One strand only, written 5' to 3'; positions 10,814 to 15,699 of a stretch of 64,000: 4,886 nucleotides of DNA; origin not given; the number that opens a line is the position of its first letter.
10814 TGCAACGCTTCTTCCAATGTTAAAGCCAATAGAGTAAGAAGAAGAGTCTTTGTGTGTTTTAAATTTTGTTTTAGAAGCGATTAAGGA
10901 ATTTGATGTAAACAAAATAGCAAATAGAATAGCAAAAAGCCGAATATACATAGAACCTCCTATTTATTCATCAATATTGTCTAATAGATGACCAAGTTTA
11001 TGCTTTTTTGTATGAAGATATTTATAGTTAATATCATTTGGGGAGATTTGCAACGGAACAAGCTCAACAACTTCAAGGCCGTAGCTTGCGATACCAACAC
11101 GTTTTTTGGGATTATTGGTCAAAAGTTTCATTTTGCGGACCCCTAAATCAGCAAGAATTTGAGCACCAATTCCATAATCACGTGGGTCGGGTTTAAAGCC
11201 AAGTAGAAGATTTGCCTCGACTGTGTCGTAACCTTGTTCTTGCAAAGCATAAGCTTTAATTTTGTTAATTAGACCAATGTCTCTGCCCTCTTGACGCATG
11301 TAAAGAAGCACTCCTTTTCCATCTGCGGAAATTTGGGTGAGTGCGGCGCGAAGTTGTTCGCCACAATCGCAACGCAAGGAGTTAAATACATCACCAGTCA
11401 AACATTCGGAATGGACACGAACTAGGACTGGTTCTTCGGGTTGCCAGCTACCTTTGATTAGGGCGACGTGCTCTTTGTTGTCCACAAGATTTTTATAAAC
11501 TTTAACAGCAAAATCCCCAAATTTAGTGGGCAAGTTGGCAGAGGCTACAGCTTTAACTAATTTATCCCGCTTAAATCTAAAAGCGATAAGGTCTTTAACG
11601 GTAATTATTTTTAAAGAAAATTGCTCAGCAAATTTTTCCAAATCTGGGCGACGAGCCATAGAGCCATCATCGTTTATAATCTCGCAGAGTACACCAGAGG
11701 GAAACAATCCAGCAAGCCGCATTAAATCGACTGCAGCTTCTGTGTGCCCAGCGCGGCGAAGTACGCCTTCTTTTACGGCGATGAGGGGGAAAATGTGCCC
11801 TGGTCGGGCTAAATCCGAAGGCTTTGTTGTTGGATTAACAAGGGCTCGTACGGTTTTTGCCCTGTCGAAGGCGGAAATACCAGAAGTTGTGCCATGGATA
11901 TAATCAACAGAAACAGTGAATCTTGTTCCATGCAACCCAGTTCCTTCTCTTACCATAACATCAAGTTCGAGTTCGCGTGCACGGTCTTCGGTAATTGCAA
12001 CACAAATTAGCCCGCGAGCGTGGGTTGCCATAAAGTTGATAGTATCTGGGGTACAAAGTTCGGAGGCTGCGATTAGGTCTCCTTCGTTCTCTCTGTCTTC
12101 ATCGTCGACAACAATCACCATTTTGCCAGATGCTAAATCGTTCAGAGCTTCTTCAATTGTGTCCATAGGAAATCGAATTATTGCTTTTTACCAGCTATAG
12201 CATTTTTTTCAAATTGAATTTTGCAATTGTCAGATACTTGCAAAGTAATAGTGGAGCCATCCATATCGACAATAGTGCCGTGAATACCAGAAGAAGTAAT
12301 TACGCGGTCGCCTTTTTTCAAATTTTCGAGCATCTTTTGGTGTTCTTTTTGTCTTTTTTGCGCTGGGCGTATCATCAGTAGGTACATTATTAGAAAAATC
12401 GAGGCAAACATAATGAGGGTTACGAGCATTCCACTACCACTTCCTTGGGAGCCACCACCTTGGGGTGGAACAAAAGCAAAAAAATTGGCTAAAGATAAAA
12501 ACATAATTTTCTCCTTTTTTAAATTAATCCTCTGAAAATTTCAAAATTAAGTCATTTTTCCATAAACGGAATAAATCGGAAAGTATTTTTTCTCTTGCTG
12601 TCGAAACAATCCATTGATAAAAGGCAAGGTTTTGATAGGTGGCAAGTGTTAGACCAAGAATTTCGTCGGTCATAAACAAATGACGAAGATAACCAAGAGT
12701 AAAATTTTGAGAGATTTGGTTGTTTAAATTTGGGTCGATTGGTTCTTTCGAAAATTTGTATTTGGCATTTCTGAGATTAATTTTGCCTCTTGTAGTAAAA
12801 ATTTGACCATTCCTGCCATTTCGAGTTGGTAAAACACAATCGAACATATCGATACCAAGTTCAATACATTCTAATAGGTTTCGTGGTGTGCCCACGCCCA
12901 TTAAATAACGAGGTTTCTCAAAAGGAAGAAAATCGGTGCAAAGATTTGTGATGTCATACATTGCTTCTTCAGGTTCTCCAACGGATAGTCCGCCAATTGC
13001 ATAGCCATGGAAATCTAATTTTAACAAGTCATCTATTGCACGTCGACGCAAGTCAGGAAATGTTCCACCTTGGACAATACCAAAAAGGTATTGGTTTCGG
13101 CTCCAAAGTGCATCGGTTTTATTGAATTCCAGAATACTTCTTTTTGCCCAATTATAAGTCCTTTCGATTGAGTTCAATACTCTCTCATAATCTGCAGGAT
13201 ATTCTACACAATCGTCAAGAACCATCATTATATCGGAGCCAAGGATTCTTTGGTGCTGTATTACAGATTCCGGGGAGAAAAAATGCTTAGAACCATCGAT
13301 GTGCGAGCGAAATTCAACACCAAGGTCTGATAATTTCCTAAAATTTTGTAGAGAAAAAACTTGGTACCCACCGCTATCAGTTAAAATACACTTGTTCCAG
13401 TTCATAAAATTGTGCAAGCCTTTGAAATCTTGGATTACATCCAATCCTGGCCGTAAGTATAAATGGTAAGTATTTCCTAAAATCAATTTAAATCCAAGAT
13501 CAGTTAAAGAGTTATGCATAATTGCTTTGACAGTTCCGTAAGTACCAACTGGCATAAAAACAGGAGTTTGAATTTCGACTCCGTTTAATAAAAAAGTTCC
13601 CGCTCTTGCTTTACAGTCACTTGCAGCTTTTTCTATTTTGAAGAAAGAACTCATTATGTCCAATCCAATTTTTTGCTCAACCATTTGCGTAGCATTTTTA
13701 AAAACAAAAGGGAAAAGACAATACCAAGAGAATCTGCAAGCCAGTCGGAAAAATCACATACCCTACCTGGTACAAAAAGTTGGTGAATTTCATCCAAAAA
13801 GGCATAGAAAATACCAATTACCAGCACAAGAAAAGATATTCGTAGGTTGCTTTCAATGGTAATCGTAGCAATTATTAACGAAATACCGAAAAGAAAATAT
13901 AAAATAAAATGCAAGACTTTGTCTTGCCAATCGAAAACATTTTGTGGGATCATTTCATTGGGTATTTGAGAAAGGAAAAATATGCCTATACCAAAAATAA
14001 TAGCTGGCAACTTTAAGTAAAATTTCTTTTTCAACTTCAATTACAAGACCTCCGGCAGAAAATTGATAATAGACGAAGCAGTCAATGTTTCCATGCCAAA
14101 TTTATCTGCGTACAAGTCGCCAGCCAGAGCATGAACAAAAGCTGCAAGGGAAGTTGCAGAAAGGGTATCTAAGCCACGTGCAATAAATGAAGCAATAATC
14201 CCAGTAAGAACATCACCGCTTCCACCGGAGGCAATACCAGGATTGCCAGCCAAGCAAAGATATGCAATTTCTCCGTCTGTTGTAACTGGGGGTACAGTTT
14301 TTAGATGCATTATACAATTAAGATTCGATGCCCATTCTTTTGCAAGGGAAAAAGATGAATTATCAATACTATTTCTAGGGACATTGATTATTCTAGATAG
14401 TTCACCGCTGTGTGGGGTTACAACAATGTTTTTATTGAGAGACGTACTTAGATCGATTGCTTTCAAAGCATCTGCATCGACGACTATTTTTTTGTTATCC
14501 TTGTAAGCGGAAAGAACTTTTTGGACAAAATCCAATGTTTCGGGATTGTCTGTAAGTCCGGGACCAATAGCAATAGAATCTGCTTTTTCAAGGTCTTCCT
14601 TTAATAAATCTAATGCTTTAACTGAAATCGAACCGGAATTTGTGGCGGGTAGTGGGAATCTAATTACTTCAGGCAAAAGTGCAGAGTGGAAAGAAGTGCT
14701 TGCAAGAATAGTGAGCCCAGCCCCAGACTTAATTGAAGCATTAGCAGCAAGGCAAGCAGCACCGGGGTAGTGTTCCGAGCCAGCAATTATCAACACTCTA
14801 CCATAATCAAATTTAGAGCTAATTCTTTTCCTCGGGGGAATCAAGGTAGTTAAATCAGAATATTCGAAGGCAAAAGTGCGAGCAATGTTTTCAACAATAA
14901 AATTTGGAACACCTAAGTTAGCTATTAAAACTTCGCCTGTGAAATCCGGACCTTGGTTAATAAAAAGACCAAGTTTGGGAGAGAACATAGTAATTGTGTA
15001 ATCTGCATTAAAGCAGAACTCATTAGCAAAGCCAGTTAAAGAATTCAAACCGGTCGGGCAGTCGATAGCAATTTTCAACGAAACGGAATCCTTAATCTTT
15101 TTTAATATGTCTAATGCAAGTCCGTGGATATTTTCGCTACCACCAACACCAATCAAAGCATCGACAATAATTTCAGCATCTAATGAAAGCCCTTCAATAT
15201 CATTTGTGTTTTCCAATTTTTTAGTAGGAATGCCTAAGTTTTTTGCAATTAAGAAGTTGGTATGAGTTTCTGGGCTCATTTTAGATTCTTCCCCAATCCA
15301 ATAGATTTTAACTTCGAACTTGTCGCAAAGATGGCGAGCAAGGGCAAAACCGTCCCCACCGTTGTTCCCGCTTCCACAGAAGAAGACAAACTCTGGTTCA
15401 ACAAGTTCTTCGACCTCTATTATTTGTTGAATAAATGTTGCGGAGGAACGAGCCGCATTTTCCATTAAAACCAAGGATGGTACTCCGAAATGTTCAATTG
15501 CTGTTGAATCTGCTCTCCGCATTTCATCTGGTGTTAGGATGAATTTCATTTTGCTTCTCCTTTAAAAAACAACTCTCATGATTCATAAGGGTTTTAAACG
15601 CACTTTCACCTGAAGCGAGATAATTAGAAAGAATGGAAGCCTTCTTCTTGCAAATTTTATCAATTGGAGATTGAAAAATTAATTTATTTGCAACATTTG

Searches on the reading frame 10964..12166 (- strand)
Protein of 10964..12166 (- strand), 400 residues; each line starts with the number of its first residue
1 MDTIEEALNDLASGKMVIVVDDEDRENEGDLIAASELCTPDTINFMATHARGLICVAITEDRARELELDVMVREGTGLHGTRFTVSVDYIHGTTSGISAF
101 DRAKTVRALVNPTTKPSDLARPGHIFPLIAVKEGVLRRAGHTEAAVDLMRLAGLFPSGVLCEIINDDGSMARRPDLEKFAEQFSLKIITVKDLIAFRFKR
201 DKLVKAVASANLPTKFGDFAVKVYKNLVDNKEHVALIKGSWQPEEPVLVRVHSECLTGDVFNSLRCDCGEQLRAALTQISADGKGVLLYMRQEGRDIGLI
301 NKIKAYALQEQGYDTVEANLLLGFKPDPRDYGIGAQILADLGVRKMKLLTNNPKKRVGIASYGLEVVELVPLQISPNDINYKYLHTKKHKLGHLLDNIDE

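Call 95: search_protein_families(library=pfam, proteins=[window:10964-12166:-], max_evalue=0.000001)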
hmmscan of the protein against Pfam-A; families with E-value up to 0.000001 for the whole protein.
window:10964-12166:- (400 aa): 2 families
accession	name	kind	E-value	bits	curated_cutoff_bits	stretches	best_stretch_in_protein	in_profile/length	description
PF00926.24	DHBP_synthase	-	1e-84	283.2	26.4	1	5-195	1-190/191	3,4-dihydroxy-2-butanone 4-phosphate synthase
PF00925.25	GTP_cyclohydro2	-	5.2e-74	247.7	23.3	1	207-371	3-165/165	GTP cyclohydrolase II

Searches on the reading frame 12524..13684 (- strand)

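Call 95: search_protein_families(library=pfam, proteins=[window:12524-13684:-], max_evalue=0.000001)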
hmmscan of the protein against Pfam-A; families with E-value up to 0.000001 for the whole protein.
window:12524-13684:- (386 aa): 1 family
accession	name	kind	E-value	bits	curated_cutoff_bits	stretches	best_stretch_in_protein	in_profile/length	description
PF01702.25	TGT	-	7.4e-145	482.9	26.3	1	24-381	1-353/357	Queuine tRNA-ribosyltransferase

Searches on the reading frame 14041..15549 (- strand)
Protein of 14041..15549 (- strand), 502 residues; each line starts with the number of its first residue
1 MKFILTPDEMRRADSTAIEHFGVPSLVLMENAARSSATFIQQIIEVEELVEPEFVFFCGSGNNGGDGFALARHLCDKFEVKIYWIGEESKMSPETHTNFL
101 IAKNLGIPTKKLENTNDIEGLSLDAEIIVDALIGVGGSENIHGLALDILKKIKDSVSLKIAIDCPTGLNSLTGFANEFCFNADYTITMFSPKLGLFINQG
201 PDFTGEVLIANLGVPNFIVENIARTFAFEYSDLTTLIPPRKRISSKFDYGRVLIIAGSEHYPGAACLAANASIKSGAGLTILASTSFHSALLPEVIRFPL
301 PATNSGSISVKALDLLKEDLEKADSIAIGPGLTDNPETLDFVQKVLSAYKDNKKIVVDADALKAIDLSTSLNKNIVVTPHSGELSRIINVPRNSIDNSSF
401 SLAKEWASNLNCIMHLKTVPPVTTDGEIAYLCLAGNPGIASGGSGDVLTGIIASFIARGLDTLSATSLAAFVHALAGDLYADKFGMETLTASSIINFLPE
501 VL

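Call 95: search_protein_families(library=pfam, proteins=[window:14041-15549:-], max_evalue=0.000001)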
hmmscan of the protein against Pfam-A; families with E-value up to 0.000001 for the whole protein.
window:14041-15549:- (502 aa): 2 families
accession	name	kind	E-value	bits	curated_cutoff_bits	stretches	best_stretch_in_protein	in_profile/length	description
PF01256.23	Carb_kinase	-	7.2e-46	157.1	27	1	252-498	1-240/242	NAD(P)H-hydrate dehydratase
PF03853.21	YjeF_N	-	6.6e-41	140.5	24.9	1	26-194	2-169/169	YjeF-related protein N-terminus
